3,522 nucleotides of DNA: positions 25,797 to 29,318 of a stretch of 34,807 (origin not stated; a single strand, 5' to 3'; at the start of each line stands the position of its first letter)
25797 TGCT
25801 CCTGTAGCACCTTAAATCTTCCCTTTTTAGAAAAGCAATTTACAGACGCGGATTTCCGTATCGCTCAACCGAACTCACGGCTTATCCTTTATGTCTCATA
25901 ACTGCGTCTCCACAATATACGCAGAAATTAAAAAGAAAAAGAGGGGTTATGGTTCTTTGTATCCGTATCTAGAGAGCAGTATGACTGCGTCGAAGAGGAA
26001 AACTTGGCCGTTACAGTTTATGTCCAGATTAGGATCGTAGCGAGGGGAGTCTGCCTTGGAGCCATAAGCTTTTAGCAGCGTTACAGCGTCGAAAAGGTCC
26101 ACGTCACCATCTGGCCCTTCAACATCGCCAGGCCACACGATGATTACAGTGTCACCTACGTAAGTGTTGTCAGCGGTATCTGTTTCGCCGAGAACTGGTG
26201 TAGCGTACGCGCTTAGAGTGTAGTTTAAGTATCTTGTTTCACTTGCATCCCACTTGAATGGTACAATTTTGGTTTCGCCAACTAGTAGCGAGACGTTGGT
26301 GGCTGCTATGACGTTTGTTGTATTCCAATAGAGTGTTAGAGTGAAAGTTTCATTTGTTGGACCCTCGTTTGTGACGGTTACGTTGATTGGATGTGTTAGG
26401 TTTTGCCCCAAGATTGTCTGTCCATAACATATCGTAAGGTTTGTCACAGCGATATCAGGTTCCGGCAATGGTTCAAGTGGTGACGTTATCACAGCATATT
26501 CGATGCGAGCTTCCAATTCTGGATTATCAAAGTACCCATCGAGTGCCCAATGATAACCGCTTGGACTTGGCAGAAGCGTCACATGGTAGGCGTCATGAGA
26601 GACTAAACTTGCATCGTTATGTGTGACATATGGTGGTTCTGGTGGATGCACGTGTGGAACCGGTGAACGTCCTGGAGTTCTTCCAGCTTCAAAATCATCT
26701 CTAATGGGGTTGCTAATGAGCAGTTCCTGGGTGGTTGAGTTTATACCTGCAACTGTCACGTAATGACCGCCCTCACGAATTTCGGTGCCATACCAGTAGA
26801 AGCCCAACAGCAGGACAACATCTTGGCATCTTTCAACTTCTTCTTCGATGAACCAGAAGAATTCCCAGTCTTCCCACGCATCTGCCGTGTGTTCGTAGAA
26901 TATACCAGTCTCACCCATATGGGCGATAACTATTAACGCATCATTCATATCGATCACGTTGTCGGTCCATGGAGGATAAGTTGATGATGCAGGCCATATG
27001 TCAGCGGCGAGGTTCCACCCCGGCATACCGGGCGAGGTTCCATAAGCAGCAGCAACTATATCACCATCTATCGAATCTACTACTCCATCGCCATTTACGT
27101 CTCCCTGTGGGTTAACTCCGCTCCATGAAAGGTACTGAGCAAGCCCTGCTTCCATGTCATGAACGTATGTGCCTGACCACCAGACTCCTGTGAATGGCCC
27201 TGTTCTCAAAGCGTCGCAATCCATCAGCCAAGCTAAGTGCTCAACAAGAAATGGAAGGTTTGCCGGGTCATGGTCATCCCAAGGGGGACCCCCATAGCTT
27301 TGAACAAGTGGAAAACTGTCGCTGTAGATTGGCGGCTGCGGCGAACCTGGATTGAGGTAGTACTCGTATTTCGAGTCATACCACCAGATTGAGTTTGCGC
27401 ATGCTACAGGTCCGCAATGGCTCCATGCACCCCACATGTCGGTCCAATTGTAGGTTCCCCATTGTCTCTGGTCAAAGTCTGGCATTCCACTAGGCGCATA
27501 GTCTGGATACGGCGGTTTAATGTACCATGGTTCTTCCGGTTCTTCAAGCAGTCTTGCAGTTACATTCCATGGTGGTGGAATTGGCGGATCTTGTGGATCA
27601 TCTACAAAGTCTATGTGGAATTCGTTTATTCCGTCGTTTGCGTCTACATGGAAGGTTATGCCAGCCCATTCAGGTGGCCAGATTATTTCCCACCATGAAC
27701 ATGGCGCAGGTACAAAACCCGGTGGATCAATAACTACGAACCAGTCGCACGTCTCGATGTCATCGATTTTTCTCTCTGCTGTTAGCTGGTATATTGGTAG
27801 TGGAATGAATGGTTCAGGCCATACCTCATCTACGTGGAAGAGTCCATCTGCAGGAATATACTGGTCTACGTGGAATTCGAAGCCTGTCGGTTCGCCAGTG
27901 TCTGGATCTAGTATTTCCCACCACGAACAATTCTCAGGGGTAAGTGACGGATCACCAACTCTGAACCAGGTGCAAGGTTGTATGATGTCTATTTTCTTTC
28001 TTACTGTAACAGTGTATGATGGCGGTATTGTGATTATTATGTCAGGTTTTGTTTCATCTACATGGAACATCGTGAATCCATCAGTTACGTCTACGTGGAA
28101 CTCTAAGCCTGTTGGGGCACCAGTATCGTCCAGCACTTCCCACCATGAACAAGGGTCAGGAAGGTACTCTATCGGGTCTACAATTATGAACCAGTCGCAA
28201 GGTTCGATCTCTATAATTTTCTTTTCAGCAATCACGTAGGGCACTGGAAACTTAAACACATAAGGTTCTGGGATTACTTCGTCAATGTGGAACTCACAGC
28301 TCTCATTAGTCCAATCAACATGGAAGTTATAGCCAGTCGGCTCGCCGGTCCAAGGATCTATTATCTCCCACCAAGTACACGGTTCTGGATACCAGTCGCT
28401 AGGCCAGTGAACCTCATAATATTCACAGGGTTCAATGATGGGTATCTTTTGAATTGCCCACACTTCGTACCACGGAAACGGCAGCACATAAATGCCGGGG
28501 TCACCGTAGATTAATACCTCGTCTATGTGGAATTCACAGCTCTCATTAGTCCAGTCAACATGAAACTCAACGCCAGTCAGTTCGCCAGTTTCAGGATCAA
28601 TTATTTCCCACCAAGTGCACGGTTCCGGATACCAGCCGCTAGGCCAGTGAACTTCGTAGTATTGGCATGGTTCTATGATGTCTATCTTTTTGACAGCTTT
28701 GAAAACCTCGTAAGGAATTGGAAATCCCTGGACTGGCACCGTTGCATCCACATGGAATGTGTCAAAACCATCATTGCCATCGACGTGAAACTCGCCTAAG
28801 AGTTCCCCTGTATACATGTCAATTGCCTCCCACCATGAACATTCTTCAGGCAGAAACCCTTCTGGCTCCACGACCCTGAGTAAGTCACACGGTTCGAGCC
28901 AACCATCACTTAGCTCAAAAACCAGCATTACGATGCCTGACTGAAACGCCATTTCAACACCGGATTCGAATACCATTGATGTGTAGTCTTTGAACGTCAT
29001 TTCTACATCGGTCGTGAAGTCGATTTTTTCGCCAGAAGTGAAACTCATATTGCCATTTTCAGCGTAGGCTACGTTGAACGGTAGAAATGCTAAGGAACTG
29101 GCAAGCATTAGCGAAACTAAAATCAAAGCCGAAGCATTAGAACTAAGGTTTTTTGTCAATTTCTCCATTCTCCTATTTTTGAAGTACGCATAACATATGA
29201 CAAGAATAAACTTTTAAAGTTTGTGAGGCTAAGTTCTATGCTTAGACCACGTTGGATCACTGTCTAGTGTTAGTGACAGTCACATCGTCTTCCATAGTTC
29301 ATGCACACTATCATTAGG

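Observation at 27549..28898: Six tandem Cys/Trp-rich repeats with a signature I cannot assign to any known domain family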

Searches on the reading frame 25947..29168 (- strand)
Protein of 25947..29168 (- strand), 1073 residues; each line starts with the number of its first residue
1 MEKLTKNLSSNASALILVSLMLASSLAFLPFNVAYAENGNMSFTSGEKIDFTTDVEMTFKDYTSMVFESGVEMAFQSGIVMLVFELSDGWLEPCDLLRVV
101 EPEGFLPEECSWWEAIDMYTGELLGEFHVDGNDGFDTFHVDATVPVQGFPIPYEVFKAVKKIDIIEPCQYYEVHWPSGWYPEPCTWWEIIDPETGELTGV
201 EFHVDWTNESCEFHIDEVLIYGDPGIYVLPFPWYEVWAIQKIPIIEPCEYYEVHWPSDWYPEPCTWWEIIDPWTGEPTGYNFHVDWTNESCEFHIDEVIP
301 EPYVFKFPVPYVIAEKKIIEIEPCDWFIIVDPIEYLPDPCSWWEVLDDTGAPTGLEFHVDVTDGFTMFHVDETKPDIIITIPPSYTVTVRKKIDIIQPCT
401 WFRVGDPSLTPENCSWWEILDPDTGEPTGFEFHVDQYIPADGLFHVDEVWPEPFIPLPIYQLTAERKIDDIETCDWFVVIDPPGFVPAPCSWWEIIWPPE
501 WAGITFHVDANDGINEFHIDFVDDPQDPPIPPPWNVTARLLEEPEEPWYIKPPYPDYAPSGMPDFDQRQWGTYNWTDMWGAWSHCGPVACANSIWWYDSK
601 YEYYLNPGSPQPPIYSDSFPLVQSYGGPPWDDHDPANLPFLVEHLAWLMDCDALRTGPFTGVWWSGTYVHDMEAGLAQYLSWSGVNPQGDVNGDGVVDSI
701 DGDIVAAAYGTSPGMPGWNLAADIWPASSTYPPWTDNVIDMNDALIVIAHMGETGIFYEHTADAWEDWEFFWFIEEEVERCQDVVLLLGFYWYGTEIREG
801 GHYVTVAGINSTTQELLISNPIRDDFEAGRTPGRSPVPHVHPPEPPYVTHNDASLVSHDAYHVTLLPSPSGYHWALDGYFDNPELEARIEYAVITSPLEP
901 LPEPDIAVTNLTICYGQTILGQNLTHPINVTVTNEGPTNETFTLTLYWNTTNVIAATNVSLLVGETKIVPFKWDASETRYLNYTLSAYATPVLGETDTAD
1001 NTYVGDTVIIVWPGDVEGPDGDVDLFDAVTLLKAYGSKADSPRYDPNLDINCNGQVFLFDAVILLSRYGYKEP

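Call 4: search_protein_families(library=pfam, proteins=[window:25947-29168:-], max_evalue=10)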
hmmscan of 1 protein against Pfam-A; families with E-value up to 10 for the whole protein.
window:25947-29168:- (1073 aa): 2 families
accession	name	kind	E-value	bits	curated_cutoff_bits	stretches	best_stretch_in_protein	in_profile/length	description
PF00404.24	Dockerin_1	-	5.2e-07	30.2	22.9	2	689-705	2-18/57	Dockerin type I domain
PF07705.17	CARDB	-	7.8e-05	23.3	22.7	1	908-1003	6-99/101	CARDB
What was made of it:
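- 25947..29168 (-): Whole gene: 1073-aa secreted modular protein. Order of parts: signal peptide, pre-repeat segment, six CWWE/FHxD units, clan-CA cysteine peptidase with inserted dockerin, CARDB, C-terminal dockerin. Pfam Dockerin_1 and CARDB (call 4).
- On PKD / CARDB / Big / FN3 / Cadherin (Ig-like extracellular repeats): hmmscan of the whole protein at E<=10 finds only CARDB at aa 908-1003 and Dockerin_1, and nothing within aa 92-545 (call 4).
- On Dockerin type I (for the two modules outside the repeats): Pfam Dockerin_1 at E 5.2e-7 (call 4).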

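Call 6: search_protein_families(library=ncbifam, proteins=[window:25947-29168:-], max_evalue=10)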
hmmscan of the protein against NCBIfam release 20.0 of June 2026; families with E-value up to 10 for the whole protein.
window:25947-29168:- (1073 aa): 1 family
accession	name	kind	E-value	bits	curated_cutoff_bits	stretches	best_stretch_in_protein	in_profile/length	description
NF041520.1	flexitail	domain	0.003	18.4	40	1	1018-1051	39-73/107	flexitail domain-containing putative surface protein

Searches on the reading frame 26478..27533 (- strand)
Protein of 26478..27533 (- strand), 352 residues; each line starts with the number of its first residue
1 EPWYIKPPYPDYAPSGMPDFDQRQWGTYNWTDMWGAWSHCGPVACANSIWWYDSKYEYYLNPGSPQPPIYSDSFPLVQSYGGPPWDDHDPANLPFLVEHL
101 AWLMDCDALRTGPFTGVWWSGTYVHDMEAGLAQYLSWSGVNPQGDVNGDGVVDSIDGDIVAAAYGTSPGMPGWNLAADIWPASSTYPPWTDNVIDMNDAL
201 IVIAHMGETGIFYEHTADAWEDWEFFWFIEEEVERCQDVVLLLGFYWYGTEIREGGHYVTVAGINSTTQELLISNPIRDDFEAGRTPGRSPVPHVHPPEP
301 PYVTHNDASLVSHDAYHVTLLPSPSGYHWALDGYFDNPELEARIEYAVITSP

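Call 32: search_solved_structures(query=A3, max_evalue=10, show_alignments=3)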
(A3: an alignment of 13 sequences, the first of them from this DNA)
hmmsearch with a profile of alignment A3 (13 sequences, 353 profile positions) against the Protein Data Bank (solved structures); distinct sequences matched with E-value up to 10: 9.
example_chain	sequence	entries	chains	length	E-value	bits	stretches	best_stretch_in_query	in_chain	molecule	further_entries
2y3n_B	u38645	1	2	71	0.00033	23.1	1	130-198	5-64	CELLULOSOMAL FAMILY-48 PROCESSIVE GLYCOSIDE HYDROLASE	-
4fl4_A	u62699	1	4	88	0.059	15.8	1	131-150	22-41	Glycoside hydrolase family 9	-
8x39_A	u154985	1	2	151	0.097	15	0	129-189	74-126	Serine protease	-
8x3a_A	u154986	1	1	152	0.11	14.9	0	129-187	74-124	Serine protease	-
2ccl_B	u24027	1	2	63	0.45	12.8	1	131-167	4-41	ENDO-1,4-BETA-XYLANASE Y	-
1ohz_B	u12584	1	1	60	0.51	12.7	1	131-167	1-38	ENDO-1,4-BETA-XYLANASE Y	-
1daq_A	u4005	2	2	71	1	11.7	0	118-150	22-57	ENDOGLUCANASE SS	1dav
2mte_A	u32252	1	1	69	1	11.7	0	118-150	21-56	Cellulose 1,4-beta-cellobiosidase (reducing end) CelS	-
6z1p_Ae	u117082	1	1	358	1.8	10.9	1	47-110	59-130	50S ribosomal protein L4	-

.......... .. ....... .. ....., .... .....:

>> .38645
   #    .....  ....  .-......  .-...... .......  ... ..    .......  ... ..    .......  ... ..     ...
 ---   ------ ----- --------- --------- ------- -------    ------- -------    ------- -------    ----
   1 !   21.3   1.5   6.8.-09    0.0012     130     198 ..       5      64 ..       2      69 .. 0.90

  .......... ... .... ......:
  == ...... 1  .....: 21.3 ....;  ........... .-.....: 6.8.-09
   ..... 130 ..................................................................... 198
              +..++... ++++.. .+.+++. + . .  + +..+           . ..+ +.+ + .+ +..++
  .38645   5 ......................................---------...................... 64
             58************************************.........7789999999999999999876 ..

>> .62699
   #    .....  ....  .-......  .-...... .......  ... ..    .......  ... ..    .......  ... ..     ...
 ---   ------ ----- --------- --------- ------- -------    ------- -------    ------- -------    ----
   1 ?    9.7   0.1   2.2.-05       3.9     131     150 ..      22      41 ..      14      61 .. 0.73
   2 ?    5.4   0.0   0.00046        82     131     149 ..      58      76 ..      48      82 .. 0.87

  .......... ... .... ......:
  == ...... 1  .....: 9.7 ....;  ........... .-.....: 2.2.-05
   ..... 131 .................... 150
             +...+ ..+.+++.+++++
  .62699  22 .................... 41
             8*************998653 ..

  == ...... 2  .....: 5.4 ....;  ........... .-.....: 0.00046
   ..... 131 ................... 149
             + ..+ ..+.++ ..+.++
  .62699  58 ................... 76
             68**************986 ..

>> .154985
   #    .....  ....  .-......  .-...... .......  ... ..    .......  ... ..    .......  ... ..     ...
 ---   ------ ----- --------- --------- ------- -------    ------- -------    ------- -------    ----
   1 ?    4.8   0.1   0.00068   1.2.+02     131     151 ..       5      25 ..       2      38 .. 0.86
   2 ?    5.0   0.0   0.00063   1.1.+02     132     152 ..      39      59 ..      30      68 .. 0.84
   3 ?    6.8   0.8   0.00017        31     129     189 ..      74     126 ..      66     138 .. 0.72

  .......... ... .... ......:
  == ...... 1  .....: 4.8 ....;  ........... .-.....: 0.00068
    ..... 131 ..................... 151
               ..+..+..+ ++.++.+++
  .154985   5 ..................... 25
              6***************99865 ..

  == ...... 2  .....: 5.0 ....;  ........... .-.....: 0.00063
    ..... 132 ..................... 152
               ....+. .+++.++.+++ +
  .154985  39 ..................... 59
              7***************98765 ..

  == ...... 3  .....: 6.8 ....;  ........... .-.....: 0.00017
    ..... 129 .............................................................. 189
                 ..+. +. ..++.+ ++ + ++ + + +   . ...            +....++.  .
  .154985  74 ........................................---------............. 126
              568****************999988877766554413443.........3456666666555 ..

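Call 33: search_protein_families(library=pfam, alignment_id=A3, max_evalue=10)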
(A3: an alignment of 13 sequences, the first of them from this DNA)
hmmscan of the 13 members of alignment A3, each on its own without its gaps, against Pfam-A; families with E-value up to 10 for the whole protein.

A. member 1, seq(352 aa): 2 families
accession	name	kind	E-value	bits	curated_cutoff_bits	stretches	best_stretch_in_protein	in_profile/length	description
PF00404.24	Dockerin_1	-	4.7e-05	24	22.9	1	144-160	2-18/57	Dockerin type I domain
PF09778.15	Guanylate_cyc_2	-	0.11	12.3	28.1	1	251-280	157-186/212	Guanylylate cyclase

B. families by the number of members that match (of 13 scanned): 6 families
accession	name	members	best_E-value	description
PF00404.24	Dockerin_1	10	5.4e-06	Dockerin type I domain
PF13529.12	Peptidase_C39_2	7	0.0016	Peptidase_C39 like family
PF11197.13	DUF2835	1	0.028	Protein of unknown function (DUF2835)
PF00155.27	Aminotran_1_2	1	0.065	Aminotransferase class I and II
PF09778.15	Guanylate_cyc_2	1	0.11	Guanylylate cyclase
PF05627.16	AvrRpt-cleavage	1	0.47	Cleavage site for pathogenic type III effector avirulence factor Avr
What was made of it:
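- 26478..27533 (-): Divergent papain-like (clan CA, C39-like) cysteine peptidase domain, aa 546-897. Putative Gln569, Cys585 (HCGPVA), His802 (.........) and Asn820 (ISNP; Asp in homologues). Weak Peptidase_C39_2 hits in 7 of 13 members (call 33).
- On Clan CA (papain-like) cysteine peptidase, C39-like (downstream domain): Peptidase_C39_2 is hit by 7 of 13 members, but the best E is 1.6e-3, with no score shown to reach the family's gathering cut-off (call 33).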

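Call 38: find_related_loci(query=A3, collection=genome_contigs, flank=10000)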
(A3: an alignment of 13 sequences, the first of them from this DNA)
Query A3 (352 aa) in genome_contigs; peptide patterns used: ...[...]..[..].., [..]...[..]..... (x = any residue, [..] = any of these).
159 stretches matched a pattern; 151 encode a relative of the query (tblastn E <= 1e-3); the best 80 are kept; 79 distinct loci.
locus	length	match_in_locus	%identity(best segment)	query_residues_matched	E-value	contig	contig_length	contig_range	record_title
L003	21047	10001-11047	58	1-352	1e-122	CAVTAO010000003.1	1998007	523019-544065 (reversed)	MAG: Candidatus Bathyarchaeota archaeon isolate MFD04408.bin.2.185 genome assembly, contig: contig_13593, whole genome s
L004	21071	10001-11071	57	2-352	8e-120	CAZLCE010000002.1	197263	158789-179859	MAG TPA_asm: uncultured Candidatus Bathyarchaeia archaeon isolate binchicken_co274_114 genome assembly, contig: NODE_99_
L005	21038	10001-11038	59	4-351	6e-119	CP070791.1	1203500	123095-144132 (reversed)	MAG: Candidatus Bathyarchaeota archaeon isolate bin1445 chromosome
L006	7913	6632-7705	55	1-352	1e-118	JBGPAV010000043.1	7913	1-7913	MAG: Candidatus Bathyarchaeia archaeon isolate OBJ_0618_130150_120 k141_1652179_length_7913_cov_89.2630, whole genome sh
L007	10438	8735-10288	56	1-352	2e-117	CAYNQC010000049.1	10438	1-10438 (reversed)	MAG TPA_asm: uncultured Candidatus Bathyarchaeia archaeon isolate binchicken_co103_338 genome assembly, contig: NODE_721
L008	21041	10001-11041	59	1-352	3e-115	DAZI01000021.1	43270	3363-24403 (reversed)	MAG TPA_asm: Candidatus Bathyarchaeota archaeon UBA233 UBA233_contig_928, whole genome shotgun sequence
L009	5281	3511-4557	56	1-352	3e-115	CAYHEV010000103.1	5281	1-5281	MAG TPA_asm: uncultured Candidatus Bathyarchaeia archaeon isolate ERP119294_co4_392 genome assembly, contig: NODE_20657_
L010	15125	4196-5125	61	36-352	2e-114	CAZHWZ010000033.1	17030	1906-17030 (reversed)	MAG TPA_asm: uncultured Candidatus Bathyarchaeia archaeon isolate SRP231805_co1_73 genome assembly, contig: NODE_2002_le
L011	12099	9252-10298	56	1-352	4e-113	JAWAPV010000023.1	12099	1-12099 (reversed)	MAG: Candidatus Bathyarchaeia archaeon isolate SZTDM-2_201709_bins_164 SZTDM-2_201709_bins_164_scaffold_23, whole genome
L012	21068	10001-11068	54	1-352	8e-111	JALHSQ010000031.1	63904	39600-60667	MAG: Candidatus Bathyarchaeota archaeon isolate PFL2 seq_448760, whole genome shotgun sequence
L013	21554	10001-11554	56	3-352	9e-110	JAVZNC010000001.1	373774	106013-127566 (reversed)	MAG: Candidatus Bathyarchaeia archaeon isolate DRTY-6_201912_bins_40 DRTY-6_201912_bins_40_scaffold_1, whole genome shot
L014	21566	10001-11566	57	2-352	7e-108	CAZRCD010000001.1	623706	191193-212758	MAG TPA_asm: uncultured Candidatus Bathyarchaeia archaeon isolate binchicken_co262_240 genome assembly, contig: NODE_1_l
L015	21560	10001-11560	56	11-352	2e-105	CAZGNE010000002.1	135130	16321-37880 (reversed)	MAG TPA_asm: uncultured Candidatus Bathyarchaeia archaeon isolate binchicken_co360_86 genome assembly, contig: NODE_2_le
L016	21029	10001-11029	54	3-352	8e-105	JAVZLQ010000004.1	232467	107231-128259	MAG: Candidatus Bathyarchaeia archaeon isolate DRTY-6_201907_bins_62 DRTY-6_201907_bins_62_scaffold_4, whole genome shot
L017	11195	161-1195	55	2-352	6e-104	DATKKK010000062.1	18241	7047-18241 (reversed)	MAG TPA_asm: Candidatus Bathyarchaeia archaeon isolate SMAG_U14655 k141_2616521, whole genome shotgun sequence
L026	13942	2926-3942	49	2-334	2e-84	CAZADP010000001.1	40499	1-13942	MAG TPA_asm: uncultured Candidatus Bathyarchaeia archaeon isolate binchicken_co124_24 genome assembly, contig: NODE_262_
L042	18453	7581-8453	54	1-352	3e-36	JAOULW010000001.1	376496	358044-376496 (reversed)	MAG: Candidatus Bathyarchaeota archaeon isolate 8_1_Jan_SF_Bin96 8_1_Jan_SF_Bin96_scaffold_1_c1, whole genome shotgun se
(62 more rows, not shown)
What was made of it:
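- Tried and rejected: I used the peptidase alignment A3 instead (call 38).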

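Call 41: search_protein_families(library=pfam, proteins=[L013:8327-10000:+, L004:8072-9997:+, L026:256-2928:+], max_evalue=1)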
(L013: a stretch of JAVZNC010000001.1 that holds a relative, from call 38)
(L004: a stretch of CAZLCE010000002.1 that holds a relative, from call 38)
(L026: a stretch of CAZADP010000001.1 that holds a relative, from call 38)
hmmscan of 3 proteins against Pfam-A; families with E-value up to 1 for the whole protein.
L013:8327-10000:+ (558 aa): 2 families
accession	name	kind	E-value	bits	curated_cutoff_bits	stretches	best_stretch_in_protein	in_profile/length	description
PF04267.17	SoxD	-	0.044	14.3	27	0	252-292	38-78/82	Sarcosine oxidase, delta subunit family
PF17029.10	DUF5100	-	0.27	11.6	27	0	506-533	79-106/125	Domain of unknown function (DUF5100)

L004:8072-9997:+ (642 aa): 3 families
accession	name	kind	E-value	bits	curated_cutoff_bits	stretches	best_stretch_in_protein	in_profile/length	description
PF07705.17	CARDB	-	4.7e-05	24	22.7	1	542-620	10-85/101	CARDB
PF19177.5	DUF5859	-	0.098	13.3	25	1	568-625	16-72/162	Family of unknown function (DUF5859)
PF14686.12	fn3_3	-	0.17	12.1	24.4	1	604-638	39-66/75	Polysaccharide lyase family 4, domain II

L026:256-2928:+ (891 aa): 1 family
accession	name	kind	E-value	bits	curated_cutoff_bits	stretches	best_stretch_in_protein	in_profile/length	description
PF03008.20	DUF234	-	0.11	13.3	22.5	0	715-779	15-78/100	Archaea bacterial proteins of unknown function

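Call 51: predict_structure(alignment_id=A3)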
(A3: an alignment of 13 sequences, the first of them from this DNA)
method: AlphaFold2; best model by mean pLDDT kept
length: 352 residues; sequences in the alignment: 13
mean_pLDDT: 76.8   pTM: 0.81
mean pLDDT of the five models: 76.8, 74.4, 72.8, 72.6, 64.8
residues with pLDDT >= 90: 87; 70-90: 157; 50-70: 77; < 50: 31
segments of 3 or more residues with pLDDT < 50: 10-17, 65-67, 294-310
pLDDT, mean of each block of 10 residues (from residue 1): 70 46 54 66 82 69 52 66 63 81 82 67 86 88 92 97 94 91 76 95 96 82 84 86 81 67 90 77 80 45 38 85 86 87 89 66
secondary structure, 60 per line:
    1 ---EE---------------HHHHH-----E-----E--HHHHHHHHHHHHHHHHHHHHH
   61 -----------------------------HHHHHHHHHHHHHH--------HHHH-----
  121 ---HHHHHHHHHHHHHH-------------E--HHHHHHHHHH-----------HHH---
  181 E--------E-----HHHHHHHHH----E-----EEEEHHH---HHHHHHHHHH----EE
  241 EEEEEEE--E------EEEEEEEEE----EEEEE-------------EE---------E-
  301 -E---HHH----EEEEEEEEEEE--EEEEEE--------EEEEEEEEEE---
elements in order: H21-25 H40-60 H90-103 H112-115 H124-137 H154-163 H196-204 E215-218 H225-234 E239-247 E257-265 E270-274 E313-323 E326-331 E340-349
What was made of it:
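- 26478..27533 (-): AlphaFold model pLDDT 76.8, pTM 0.81 (call 51).
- On Clan CA (papain-like) cysteine peptidase, C39-like (downstream domain): In the model Cys585 opens helix 40-60 and His802 lies on strand 257-265 (call 51).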

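Call 54: fold_search(model_id=the predicted structure, library=pdb)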
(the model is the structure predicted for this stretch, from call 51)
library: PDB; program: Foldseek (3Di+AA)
matches with E <= 10: 359; with E <= 0.001: 0
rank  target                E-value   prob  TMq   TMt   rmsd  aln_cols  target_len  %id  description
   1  5gkj_B                5.0e-03  0.85  0.15  0.20   9.7       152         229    6  Structure of EndoMS in apo form (released 2016-11-02)
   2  5gkj_A                5.9e-03  0.85  0.15  0.21   9.7       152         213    6  Structure of EndoMS in apo form (released 2016-11-02)
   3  9mdm                  7.5e-03  0.97  0.25  0.21   8.1       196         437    9  Crystal Structure of C412S Mutant of C0362 (TDE_0362 [TDE0362] resi 205-647) (released 2025-02-12)
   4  5gke_A                8.9e-03  0.82  0.16  0.21   9.4       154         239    8  Structure of EndoMS-dsDNA1 complex (released 2016-11-02)
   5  2y3n_B                9.4e-03  1.00  0.14  0.76   3.3        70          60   31  Type II cohesin-dockerin domain from Bacteroides cellolosolvens (released 2012-01-11)
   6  9mdk                  9.4e-03  1.00  0.24  0.19   4.7       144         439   10  Crystal Structure of E64-inhibited C0362 (TDE_0362 [TDE0362] resi 205-647) (released 2025-02-12)
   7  2avw_D                1.1e-02  0.95  0.38  0.43   9.4       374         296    9  Crystal structure of monoclinic form of streptococcus Mac-1 (released 2006-02-28)
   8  2vld_A                1.5e-02  0.77  0.16  0.23   9.8       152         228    8  crystal structure of a repair endonuclease from Pyrococcus abyssi (released 2009-05-19)
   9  2vld_B                1.7e-02  0.75  0.16  0.23  11.1       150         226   11  crystal structure of a repair endonuclease from Pyrococcus abyssi (released 2009-05-19)
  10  2avw_B                2.2e-02  0.97  0.21  0.26   4.9       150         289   14  Crystal structure of monoclinic form of streptococcus Mac-1 (released 2006-02-28)
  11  6ukd                  2.5e-02  0.69  0.20  0.27  12.0       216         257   12  Co-complex of S. pyogenes 10782 streptopain bound with a nitrile-based specific covalent inhibitor (released 2020-09-09)
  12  9hb1                  3.7e-02  0.97  0.22  0.26   6.1       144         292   11  Structure of IdeC protease C94S from Streptococcus canis (released 2025-10-01)
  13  1y08                  5.9e-02  0.94  0.21  0.26   5.5       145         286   12  Structure of the Streptococcal Endopeptidase IdeS, a Novel Cysteine Proteinase with Strict Specificity for IgG (released 2004-12-21)
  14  9hb2                  6.6e-02  0.91  0.21  0.25   5.7       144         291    9  Structure of the truncated version of IdeC protease C94S from Streptococcus canis (released 2025-10-01)
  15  2p0r_A                8.3e-02  0.60  0.15  0.16  11.2       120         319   16  Structure of Human Calpain 9 in complex with Leupeptin (released 2007-03-20)
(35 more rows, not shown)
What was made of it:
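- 26478..27533 (-): Foldseek top hits are clan CA peptidases, at E 5e-3 to 0.3 (call 54).
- On Dockerin type I (for the two modules outside the repeats): Foldseek 2y3n_B with target-normalised TM-score 0.76 (call 54).
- On Clan CA (papain-like) cysteine peptidase, C39-like (downstream domain): The Foldseek top list is dominated by clan CA enzymes (TDE0362, IdeS/Mac-1, streptopain, calpain, staphopain; probabilities up to 1.0), but every E-value is above 1e-3 (call 54).
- All Foldseek matches for the peptidase domain are above E 1e-3 (call 54).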
